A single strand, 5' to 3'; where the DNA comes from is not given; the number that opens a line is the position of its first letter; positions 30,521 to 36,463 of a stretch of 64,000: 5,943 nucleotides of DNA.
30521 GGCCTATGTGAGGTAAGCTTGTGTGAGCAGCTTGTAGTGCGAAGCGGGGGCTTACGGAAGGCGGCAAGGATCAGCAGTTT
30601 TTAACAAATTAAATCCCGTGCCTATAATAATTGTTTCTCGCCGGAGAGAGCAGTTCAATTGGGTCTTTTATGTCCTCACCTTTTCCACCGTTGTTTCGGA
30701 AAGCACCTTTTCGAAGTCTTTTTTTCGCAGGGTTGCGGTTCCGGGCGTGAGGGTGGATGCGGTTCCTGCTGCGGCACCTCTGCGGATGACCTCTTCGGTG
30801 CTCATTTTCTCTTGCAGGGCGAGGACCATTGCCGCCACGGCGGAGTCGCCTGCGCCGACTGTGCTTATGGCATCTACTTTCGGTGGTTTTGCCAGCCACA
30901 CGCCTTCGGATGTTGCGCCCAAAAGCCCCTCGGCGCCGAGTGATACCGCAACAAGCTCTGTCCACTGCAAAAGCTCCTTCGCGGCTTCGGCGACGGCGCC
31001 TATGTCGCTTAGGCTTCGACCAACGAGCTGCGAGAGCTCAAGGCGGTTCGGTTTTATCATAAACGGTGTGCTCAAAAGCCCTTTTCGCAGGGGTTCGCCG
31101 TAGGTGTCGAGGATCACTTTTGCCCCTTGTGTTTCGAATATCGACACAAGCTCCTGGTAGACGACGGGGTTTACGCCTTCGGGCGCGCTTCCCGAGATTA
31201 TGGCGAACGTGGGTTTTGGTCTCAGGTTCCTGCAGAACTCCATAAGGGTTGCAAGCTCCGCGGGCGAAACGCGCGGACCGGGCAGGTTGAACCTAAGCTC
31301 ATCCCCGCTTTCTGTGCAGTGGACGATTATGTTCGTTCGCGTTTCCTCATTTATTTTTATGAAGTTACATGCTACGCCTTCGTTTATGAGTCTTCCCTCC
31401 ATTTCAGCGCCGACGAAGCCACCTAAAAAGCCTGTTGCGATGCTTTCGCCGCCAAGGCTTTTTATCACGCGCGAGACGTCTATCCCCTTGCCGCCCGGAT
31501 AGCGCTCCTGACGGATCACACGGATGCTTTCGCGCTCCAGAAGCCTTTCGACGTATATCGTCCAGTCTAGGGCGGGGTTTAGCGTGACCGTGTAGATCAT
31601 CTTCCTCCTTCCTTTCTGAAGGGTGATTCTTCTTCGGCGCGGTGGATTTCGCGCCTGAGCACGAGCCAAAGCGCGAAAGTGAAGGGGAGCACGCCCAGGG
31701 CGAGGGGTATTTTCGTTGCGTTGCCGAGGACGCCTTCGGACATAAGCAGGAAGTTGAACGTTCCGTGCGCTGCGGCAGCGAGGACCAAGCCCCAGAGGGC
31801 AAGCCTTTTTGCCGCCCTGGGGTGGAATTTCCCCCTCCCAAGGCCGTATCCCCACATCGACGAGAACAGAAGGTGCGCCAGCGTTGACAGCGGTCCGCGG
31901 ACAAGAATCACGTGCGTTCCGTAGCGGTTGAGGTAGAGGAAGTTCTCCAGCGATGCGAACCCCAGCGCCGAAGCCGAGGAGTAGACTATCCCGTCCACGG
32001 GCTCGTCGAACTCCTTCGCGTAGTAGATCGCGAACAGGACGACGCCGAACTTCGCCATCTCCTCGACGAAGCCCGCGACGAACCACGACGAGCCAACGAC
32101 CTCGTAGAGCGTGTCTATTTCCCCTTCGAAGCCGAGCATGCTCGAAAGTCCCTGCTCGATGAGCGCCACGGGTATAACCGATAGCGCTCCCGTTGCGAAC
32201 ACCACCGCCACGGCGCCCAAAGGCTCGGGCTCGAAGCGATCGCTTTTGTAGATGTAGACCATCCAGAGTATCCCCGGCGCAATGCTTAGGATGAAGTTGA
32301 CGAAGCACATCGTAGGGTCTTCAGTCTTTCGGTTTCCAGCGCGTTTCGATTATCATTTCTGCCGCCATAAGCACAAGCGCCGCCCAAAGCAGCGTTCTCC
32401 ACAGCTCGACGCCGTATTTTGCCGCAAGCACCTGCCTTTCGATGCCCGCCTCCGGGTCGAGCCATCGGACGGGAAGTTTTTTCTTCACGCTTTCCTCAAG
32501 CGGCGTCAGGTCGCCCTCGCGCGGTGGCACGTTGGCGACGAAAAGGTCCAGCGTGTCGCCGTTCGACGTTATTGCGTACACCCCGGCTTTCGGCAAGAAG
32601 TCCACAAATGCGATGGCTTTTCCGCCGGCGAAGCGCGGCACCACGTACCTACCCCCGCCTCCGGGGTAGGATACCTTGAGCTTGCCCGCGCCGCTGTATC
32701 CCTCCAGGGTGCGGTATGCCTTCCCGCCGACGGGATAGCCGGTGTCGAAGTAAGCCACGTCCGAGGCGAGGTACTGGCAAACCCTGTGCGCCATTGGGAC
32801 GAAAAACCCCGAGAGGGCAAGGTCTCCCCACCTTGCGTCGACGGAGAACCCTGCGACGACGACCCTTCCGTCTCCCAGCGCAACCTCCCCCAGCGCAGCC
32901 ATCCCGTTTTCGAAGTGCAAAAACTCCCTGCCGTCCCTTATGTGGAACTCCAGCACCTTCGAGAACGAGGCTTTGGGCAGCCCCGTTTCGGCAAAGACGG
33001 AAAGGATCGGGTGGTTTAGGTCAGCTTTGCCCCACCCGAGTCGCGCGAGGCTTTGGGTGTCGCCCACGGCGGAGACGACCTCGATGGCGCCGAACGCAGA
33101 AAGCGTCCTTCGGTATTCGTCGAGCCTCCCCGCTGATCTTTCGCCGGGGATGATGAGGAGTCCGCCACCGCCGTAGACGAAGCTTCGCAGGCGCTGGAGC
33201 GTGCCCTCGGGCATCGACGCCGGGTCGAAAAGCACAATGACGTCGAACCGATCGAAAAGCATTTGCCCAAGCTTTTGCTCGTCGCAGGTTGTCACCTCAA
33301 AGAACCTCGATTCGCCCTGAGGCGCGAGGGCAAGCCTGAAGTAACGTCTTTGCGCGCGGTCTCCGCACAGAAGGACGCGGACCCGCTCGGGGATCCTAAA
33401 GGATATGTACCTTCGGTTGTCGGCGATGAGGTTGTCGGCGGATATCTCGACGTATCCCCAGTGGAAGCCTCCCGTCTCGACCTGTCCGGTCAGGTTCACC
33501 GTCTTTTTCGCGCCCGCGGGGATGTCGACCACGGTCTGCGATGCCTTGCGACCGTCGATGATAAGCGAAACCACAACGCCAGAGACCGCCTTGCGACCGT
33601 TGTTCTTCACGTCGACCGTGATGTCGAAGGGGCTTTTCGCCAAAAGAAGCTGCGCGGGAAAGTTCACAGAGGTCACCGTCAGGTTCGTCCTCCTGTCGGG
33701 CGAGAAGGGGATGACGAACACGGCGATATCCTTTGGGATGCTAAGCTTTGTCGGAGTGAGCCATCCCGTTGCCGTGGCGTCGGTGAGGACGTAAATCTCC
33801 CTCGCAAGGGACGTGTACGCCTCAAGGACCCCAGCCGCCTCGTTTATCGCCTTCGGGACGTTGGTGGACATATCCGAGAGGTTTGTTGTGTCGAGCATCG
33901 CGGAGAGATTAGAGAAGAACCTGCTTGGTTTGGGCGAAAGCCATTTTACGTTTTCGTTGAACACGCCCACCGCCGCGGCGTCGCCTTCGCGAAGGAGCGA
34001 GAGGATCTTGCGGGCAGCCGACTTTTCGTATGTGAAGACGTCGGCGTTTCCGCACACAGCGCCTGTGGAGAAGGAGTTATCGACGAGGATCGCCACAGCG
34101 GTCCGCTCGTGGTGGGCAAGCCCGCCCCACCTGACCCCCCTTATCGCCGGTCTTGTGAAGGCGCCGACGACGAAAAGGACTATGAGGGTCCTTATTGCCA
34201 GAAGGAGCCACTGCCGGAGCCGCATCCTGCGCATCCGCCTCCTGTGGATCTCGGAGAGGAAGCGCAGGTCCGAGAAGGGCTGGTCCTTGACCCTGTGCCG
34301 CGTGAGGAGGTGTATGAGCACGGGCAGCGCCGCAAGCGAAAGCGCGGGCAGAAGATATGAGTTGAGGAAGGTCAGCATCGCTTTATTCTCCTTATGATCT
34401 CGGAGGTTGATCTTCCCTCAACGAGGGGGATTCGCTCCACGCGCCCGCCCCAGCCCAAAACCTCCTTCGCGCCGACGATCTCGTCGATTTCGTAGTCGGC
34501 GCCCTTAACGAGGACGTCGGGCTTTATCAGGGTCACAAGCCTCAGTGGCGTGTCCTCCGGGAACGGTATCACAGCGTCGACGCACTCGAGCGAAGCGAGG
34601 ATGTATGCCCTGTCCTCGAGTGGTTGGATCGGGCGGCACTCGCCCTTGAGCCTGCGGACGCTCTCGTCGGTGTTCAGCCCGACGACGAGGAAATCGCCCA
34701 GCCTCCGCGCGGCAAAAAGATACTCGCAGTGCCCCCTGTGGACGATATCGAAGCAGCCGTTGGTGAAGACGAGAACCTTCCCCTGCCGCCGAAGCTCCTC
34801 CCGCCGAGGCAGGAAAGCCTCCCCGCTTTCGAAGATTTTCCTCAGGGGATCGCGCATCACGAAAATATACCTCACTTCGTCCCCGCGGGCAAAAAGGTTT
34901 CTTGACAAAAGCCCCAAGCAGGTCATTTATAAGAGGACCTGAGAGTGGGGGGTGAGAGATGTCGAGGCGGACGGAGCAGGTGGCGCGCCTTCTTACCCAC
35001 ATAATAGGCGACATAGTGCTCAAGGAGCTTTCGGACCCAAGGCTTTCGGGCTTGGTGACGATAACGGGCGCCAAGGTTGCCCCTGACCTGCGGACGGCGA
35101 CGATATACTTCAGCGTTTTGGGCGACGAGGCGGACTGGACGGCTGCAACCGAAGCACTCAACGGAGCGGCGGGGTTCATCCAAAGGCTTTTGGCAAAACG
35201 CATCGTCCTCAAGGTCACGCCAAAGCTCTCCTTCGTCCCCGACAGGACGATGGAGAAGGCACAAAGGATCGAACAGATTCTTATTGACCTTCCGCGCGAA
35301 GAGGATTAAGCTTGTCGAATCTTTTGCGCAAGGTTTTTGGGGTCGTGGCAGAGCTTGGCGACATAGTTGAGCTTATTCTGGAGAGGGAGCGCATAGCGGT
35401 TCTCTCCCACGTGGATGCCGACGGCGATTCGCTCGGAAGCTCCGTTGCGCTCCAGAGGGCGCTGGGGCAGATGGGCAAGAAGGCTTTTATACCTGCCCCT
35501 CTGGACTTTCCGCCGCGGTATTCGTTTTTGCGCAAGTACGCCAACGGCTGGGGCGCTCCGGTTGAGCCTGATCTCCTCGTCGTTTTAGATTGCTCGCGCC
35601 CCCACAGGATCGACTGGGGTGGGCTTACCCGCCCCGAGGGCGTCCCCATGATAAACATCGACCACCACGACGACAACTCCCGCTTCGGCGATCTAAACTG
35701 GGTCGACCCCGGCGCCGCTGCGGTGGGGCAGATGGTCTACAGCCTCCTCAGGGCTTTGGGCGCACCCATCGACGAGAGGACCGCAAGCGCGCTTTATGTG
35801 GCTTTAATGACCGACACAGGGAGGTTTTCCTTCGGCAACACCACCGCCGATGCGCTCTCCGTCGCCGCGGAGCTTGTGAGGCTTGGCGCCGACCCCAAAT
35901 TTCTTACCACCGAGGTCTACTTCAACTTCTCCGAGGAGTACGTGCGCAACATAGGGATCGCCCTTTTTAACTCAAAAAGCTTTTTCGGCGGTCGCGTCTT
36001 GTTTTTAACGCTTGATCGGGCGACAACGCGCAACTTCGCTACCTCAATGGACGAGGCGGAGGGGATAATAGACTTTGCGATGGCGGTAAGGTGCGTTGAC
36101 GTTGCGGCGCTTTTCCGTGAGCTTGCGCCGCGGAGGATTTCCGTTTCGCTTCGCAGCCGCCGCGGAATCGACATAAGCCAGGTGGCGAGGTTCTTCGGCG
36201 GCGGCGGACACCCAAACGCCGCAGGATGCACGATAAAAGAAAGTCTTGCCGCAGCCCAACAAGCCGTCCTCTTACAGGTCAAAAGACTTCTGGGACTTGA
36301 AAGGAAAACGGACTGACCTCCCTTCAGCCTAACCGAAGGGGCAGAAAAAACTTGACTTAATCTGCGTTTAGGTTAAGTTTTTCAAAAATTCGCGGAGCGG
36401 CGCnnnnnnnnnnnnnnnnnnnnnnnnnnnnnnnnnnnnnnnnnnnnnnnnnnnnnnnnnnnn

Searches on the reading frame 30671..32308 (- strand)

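Call 18: search_protein_families(library=pfam, proteins=[window:30671-32308:-], max_evalue=0.001)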
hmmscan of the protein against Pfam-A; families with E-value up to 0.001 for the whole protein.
window:30671-32308:- (546 aa): 2 families
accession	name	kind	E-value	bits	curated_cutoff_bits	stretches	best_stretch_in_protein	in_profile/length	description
PF00294.29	PfkB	-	9.4e-47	160.2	25.8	1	248-526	13-297/302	pfkB family carbohydrate kinase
PF08543.17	Phos_pyr_kin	-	7.3e-05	22.7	27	1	392-512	97-225/246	Phosphomethylpyrimidine kinase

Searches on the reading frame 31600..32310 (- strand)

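Call 18: search_protein_families(library=pfam, proteins=[window:31600-32310:-], max_evalue=0.001)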
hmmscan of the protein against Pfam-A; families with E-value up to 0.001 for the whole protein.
window:31600-32310:- (237 aa): 1 family
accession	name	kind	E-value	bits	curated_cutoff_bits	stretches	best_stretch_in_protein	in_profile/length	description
PF13367.11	PrsW-protease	-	9.9e-37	126.8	23.5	1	29-205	1-184/196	PrsW family intramembrane metalloprotease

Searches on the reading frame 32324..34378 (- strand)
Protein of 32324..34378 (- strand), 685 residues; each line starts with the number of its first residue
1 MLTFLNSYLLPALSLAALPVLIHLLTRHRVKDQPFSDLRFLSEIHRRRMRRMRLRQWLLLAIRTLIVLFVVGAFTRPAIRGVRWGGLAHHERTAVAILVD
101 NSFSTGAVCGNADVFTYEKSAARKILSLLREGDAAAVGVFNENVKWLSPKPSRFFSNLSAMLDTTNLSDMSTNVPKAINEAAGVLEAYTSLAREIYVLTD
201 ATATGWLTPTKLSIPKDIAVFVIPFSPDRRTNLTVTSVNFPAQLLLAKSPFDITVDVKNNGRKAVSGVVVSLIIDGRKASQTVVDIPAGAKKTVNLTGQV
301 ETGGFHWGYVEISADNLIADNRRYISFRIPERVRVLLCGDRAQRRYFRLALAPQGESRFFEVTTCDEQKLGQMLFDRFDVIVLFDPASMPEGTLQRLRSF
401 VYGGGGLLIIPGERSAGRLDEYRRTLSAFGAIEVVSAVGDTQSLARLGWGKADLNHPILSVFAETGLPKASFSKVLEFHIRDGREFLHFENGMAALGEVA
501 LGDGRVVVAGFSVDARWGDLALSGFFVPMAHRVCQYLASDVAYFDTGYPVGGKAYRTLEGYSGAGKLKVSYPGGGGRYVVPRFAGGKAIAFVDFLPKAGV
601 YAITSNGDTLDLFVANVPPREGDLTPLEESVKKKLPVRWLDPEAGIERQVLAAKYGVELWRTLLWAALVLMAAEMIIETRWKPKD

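Call 18: search_protein_families(library=pfam, proteins=[window:32324-34378:-], max_evalue=0.001)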
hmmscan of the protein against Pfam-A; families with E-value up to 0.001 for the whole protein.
window:32324-34378:- (685 aa): 3 families
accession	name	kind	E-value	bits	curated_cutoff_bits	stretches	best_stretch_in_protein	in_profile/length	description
PF07584.16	BatA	-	1.9e-15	57.4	25.9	1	1-77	1-77/77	Aerotolerance regulator N-terminal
PF13519.12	VWA_2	-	1.2e-07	32.8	27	1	95-201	1-106/107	von Willebrand factor type A domain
PF07705.17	CARDB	-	2.6e-07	31.2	22.7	1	232-319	3-90/101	CARDB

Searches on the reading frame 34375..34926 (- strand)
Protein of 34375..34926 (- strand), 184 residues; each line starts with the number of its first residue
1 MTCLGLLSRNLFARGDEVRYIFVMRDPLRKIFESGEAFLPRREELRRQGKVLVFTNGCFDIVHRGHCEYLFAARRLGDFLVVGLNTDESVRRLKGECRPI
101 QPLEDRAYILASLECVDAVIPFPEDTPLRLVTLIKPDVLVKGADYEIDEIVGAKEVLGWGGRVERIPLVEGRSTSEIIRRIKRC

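Call 18: search_protein_families(library=pfam, proteins=[window:34375-34926:-], max_evalue=0.001)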
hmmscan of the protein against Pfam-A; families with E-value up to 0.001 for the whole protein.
window:34375-34926:- (184 aa): 1 family
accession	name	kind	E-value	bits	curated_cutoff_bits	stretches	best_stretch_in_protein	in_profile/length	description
PF01467.32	CTP_transf_like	-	5.7e-19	69.1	21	1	54-180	1-133/133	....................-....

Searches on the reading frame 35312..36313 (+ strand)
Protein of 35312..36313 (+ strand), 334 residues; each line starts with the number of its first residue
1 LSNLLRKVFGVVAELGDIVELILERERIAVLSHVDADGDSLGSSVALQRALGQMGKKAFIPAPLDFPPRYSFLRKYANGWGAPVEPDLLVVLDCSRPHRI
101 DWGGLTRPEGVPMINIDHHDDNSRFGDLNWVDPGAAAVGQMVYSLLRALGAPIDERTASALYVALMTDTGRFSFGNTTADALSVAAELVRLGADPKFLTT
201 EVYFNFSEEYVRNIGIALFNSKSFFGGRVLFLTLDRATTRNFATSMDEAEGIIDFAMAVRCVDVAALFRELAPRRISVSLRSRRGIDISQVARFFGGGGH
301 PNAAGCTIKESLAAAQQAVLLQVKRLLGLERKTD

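Call 18: search_protein_families(library=pfam, proteins=[window:35312-36313:+], max_evalue=0.001)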
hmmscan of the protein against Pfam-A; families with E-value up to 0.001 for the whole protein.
window:35312-36313:+ (334 aa): 2 families
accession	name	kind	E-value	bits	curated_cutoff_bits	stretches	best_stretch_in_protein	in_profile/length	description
PF01368.27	DHH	-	5.2e-14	53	28.1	1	27-164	1-124/125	DHH family, N-terminal domain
PF02272.25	DHHA1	-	1.4e-11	45.2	25.9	1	241-319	10-96/102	DHHA1 domain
